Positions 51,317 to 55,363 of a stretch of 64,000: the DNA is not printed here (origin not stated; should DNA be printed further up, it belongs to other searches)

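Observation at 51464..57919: Giant AglB: oligosaccharyltransferase fused to a ~1250-aa beta-sandwich repeat array with a second membrane anchor, co-transcribed with a matching surface protein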

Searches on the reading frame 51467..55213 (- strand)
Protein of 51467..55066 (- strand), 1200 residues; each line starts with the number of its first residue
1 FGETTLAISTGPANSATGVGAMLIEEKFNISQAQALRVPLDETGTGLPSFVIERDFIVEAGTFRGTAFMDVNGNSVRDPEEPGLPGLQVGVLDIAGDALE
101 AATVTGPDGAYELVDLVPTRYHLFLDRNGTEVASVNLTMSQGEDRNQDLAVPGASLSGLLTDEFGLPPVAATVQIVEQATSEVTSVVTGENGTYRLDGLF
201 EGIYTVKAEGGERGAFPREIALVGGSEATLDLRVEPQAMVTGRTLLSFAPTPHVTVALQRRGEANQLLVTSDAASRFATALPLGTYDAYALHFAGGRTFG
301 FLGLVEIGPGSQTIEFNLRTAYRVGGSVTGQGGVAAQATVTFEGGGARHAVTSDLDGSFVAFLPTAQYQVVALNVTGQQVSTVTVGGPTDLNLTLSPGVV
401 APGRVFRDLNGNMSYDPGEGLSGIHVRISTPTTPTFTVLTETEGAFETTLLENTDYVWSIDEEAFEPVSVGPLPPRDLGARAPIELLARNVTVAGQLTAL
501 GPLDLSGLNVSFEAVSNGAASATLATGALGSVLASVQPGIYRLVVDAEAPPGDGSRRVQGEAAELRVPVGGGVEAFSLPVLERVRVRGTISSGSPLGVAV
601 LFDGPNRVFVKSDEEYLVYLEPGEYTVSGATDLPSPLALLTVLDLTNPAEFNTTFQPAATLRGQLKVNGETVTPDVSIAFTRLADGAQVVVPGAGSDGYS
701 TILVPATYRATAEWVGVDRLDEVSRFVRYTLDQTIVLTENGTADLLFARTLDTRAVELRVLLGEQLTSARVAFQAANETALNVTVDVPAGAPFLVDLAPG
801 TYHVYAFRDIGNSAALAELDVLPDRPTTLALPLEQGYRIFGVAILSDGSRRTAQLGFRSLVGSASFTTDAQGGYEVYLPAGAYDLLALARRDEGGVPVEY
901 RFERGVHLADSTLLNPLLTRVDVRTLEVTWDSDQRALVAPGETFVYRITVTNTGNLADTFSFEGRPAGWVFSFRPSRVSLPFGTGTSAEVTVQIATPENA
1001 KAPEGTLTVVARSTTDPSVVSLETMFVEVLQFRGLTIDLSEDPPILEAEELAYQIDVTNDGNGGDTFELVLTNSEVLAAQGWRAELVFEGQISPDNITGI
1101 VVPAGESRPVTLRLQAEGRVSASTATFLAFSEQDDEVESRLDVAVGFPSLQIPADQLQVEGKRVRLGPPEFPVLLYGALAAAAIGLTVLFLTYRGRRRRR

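Call 54: predict_structure(alignment_id=A3)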
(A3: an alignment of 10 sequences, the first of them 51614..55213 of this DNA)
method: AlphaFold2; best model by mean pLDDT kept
length: 1200 residues; sequences in the alignment: 10
mean_pLDDT: 87.1   pTM: 0.46
mean pLDDT of the five models: 87.1, 84.6, 84.4, 84.1, 82.8
residues with pLDDT >= 90: 524; 70-90: 640; 50-70: 34; < 50: 2
segments of 3 or more residues with pLDDT < 50: none
pLDDT, mean of each block of 10 residues (from residue 1): 85 82 89 87 90 88 83 90 83 80 88 92 83 92 73 91 86 88 89 91 91 77 88 88 91 89 86 89 89 90 91 85 90 91 87 87 92 91 86 89 91 93 90 92 91 87 83 89 85 89 91 89 87 87 86 86 83 88 89 83 82 79 83 89 72 86 85 88 83 88 89 83 82 88 76 92 79 82 90 86 89 89 88 85 88 87 91 83 92 89 90 87 92 92 84 89 92 88 80 90 91 87 92 86 87 80 88 87 90 77 93 93 88 90 92 92 84 91 90 66
secondary structure, 60 per line:
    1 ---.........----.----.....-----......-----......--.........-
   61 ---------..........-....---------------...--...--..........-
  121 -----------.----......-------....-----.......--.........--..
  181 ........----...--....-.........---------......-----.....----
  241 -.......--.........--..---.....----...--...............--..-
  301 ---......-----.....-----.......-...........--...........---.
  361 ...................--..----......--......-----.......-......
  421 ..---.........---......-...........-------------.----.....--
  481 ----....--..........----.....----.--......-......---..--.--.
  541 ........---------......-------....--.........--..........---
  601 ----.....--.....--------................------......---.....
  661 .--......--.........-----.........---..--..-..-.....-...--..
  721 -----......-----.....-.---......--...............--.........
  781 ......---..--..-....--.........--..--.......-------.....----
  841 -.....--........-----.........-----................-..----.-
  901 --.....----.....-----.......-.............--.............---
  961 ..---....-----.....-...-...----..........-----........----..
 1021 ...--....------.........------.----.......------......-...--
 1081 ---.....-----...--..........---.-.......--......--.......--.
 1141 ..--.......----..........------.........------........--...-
elements in order (helices of 4 or more, strands of 3 or more residues): E4-12 E22-26 E32-37 E43-48 E51-59 E70-79 H81-84 E100-102 E105-107 E110-119 E137-142 E150-153 E159-165 E168-176 E179-188 E193-195 E198-201 E203-211 E221-226 E232-236 E242-248 E251-259 E267-271 E276-278 E281-295 E304-309 E315-319 E325-331 E333-343 E346-356 E360-379 E388-393 E396-401 E407-413 E415-422 E426-434 E438-443 E445-455 E474-478 E485-488 E494-500 E505-509 E517-522 H524-529 E540-548 E558-563 E571-574 E580-585 E588-597 E605-609 E612-616 E625-640 E647-652 E656-661 E664-669 E672-680 E686-694 E708-712 E714-716 E726-731 E737-741 E747-752 E755-769 E772-786 E797-800 E803-811 E818-824 E832-836 E842-846 E849-856 E862-870 E876-891 E903-907 E912-916 E922-928 E930-942 E945-957 E966-969 E975-979 E985-987 E992-1001 E1007-1014 E1019-1023 E1026-1029 E1036-1044 E1056-1062 E1069-1074 E1076-1078 E1084-1088 E1094-1096 E1099-1108 E1114-1120 H1123-1128 E1131-1137 E1140-1142 E1145-1151 E1156-1165 E1172-1180 E1187-1194

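Call 56: fold_search(model_id=the predicted structure, library=pdb)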
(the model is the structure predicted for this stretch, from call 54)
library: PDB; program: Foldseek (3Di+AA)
matches with E <= 10: 1799; with E <= 0.001: 199
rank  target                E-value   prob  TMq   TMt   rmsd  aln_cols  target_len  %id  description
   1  9ijj_4G               5.2e-15  1.00  0.09  0.03  130.9      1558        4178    9  In situ structure of the central apparatus in mouse sperm axoneme. (released 2025-06-04)
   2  9ijj_4I               6.8e-13  1.00  0.10  0.05  136.9      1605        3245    9  In situ structure of the central apparatus in mouse sperm axoneme. (released 2025-06-04)
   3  9ijj_4H               8.1e-13  1.00  0.11  0.05  76.8      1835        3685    8  In situ structure of the central apparatus in mouse sperm axoneme. (released 2025-06-04)
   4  5a42                  2.7e-12  1.00  0.09  0.07  44.9      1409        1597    9  Cryo-EM single particle 3D reconstruction of the native conformation of E. coli alpha-2-macroglobulin (ECAM) (released 2015-07-29)
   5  7r5k_10               2.7e-12  1.00  0.08  0.06  90.8      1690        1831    9  Human nuclear pore complex (constricted) (released 2022-06-22)
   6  9ijj_h                5.1e-12  1.00  0.07  0.06  55.7      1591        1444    7  In situ structure of the central apparatus in mouse sperm axoneme. (released 2025-06-04)
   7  7sqc_O0               6.0e-12  1.00  0.10  0.10  68.3      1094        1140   10  Ciliary C1 central pair apparatus isolated from Chlamydomonas reinhardtii (released 2022-04-13)
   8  7som_D                1.3e-11  1.00  0.09  0.07  51.3      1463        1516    9  Ciliary C2 central pair apparatus isolated from Chlamydomonas reinhardtii (released 2022-04-13)
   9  9ijj_4A               5.1e-10  1.00  0.11  0.05  61.2      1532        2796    8  In situ structure of the central apparatus in mouse sperm axoneme. (released 2025-06-04)
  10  6fwv_A                6.6e-10  1.00  0.08  0.17  34.2       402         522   12  The Bacillus anthracis TIE protein (released 2018-08-08)
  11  6fwv_B                1.0e-09  1.00  0.08  0.17  34.6       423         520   11  The Bacillus anthracis TIE protein (released 2018-08-08)
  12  8ayh_B                2.6e-09  1.00  0.10  0.12  36.5      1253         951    9  Structure of Complement C5 in Complex with small molecule inhibitor and CVF (released 2022-12-21)
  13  9fx2                  2.7e-09  1.00  0.10  0.10  35.3      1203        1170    8  Structure of methylamine activated CD109 (released 2025-03-19)
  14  7bam_A                3.8e-09  0.97  0.08  0.06  43.8      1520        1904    9  human Teneurin4 WT C2 (released 2021-12-01)
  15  9ijj_4J               5.6e-09  1.00  0.09  0.13  51.9       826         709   10  In situ structure of the central apparatus in mouse sperm axoneme. (released 2025-06-04)
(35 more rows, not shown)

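Call 66: search_protein_representatives(protein=window:51467-55066:-)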
Query: 1200 residues. Proteins with E-value up to 0.001 (for the whole library): 2959; up to 1e-10: 995; up to 1e-30: 192. The best 150 are listed.
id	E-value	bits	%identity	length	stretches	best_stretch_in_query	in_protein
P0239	0.0e+00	1265.1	60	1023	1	181-1200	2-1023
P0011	1.4e-266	904.0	42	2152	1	1-1200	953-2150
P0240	4.5e-201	687.1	40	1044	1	158-1199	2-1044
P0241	1.9e-180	618.8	39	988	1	223-1199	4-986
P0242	1.8e-127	443.3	28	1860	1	1-1200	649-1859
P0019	1.9e-127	443.3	31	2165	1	1-1199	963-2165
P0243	7.6e-126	438.0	31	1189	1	23-1197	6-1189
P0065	1.8e-122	426.8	31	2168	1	1-1195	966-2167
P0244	5.5e-120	418.6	36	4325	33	60-151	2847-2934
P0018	3.3e-119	416.0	30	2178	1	1-1200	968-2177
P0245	6.8e-117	408.3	27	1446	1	4-1194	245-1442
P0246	1.0e-114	401.1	31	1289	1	1-1194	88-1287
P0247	4.6e-111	389.0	30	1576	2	1-1195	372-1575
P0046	1.7e-110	387.2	30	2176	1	1-1175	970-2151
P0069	1.8e-104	367.2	26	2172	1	4-1177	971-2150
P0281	2.8e-63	230.8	23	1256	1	25-1191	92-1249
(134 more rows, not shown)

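Call 69: find_encoding_contigs(protein=P0281, flank=6000, max_places=2)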
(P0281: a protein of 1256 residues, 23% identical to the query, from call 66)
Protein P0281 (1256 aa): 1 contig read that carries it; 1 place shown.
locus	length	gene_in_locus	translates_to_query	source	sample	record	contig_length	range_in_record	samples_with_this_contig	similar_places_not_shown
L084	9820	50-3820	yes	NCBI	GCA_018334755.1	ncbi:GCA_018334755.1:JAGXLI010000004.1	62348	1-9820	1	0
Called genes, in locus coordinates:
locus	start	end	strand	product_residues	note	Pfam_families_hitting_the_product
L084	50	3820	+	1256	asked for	PF07210:DUF1416 (faint), PF10670:DUF4198 (faint), PF11974:bMG3 (faint), PF13620:CarboxypepD_reg, PF13715:CarbopepD_reg_2 (faint), PF17210:SdrD_B (faint), PF17802:SpaA (faint), PF13620:CarboxypepD_reg (weak), +6 more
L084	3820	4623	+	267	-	PF07705:CARDB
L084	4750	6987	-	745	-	PF00133:tRNA-synt_1, PF09334:tRNA-synt_1g, PF08264:Anticodon_1, PF19303:Anticodon_3, PF01588:tRNA_bind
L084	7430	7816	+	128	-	PF04472:SepF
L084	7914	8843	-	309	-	PF00288:GHMP_kinases_N, PF08544:GHMP_kinases_C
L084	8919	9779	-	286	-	PF05569:Peptidase_M56 (faint), PF01435:Peptidase_M48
